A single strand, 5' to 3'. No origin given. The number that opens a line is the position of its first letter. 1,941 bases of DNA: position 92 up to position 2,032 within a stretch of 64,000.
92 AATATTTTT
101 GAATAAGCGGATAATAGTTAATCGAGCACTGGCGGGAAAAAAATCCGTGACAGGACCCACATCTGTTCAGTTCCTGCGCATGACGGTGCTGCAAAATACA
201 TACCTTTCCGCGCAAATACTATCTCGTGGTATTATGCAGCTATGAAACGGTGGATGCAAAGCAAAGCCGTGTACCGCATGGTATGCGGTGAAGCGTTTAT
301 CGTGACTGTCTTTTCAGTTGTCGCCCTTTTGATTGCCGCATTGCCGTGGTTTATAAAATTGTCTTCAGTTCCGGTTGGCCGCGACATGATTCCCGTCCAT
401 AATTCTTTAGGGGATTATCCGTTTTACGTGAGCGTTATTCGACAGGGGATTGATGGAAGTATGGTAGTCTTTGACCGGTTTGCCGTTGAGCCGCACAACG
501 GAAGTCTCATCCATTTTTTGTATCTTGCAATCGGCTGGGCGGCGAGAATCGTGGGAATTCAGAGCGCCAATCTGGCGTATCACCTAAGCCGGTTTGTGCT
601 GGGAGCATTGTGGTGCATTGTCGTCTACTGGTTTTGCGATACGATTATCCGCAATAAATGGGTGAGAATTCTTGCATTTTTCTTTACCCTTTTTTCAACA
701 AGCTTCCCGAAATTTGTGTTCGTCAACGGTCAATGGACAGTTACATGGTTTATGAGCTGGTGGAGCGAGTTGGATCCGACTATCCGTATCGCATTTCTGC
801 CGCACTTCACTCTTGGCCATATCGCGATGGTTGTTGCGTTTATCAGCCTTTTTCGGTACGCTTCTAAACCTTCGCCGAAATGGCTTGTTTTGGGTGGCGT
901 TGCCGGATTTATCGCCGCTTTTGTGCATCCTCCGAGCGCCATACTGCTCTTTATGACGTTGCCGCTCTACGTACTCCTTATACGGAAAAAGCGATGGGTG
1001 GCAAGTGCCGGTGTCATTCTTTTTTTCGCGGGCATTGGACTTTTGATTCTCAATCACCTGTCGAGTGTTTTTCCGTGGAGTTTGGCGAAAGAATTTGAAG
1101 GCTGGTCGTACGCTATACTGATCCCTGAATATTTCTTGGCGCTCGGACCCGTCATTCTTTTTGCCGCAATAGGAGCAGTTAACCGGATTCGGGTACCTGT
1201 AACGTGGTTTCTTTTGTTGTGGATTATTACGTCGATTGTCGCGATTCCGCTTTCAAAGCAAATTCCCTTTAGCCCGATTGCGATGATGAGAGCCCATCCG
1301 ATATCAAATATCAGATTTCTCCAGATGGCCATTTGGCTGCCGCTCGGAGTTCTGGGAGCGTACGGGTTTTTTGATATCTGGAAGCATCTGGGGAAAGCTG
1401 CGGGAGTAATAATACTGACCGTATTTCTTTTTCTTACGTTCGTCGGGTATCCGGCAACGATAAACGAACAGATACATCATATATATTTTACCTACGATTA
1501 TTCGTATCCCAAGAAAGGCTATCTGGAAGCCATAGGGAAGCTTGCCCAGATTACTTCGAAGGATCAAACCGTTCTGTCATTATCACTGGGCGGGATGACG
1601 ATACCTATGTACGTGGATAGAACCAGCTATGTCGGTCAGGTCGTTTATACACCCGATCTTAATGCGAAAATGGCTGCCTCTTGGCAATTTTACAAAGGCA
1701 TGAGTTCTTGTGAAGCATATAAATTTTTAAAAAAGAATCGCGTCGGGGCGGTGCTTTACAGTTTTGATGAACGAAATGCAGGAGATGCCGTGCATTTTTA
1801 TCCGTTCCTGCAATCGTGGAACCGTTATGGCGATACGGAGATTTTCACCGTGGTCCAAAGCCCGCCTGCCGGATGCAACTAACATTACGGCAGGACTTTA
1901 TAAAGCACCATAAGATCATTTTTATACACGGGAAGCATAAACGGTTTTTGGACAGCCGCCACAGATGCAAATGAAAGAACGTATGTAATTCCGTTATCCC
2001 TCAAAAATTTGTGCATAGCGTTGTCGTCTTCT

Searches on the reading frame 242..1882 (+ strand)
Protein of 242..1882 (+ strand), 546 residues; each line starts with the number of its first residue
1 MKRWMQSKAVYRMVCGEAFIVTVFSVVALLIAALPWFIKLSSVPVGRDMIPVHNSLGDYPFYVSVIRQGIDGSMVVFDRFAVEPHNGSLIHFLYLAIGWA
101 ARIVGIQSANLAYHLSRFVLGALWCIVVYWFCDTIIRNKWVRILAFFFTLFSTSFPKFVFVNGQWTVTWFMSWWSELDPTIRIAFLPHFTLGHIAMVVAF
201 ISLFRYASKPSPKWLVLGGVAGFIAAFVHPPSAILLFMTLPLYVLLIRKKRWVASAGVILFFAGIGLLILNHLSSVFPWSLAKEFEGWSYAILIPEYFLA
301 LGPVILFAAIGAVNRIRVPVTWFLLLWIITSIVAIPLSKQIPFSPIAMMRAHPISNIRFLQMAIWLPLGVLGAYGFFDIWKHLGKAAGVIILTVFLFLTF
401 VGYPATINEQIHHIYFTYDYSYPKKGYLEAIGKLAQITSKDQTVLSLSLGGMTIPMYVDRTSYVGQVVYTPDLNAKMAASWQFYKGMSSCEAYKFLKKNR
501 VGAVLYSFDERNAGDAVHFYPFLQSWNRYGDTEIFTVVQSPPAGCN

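Call 35: list_cluster_members(proteins=[window:242-1882:+, window:1885-3495:-, window:6066-6638:+, window:6622-8193:-, window:8872-9882:-, window:9944-11242:+, window:11239-12117:+, window:12133-14271:+, window:14277-15284:-, window:60781-62133:+])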
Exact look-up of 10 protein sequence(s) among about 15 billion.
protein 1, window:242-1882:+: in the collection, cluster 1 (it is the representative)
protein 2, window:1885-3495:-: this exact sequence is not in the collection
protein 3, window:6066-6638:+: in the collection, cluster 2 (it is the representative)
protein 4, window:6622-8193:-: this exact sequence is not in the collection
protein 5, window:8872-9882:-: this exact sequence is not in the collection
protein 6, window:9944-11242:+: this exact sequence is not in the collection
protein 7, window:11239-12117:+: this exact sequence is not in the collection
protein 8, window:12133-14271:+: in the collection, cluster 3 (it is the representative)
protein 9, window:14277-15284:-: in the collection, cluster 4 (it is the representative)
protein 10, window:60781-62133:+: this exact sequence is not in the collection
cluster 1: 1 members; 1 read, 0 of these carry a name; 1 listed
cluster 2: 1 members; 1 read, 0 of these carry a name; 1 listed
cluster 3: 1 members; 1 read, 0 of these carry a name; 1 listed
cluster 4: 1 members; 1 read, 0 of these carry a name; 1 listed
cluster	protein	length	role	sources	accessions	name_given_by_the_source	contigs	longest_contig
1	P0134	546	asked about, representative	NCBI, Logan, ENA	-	-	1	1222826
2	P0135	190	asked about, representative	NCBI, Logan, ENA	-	-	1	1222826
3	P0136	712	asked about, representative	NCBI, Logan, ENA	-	-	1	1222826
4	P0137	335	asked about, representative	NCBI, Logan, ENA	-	-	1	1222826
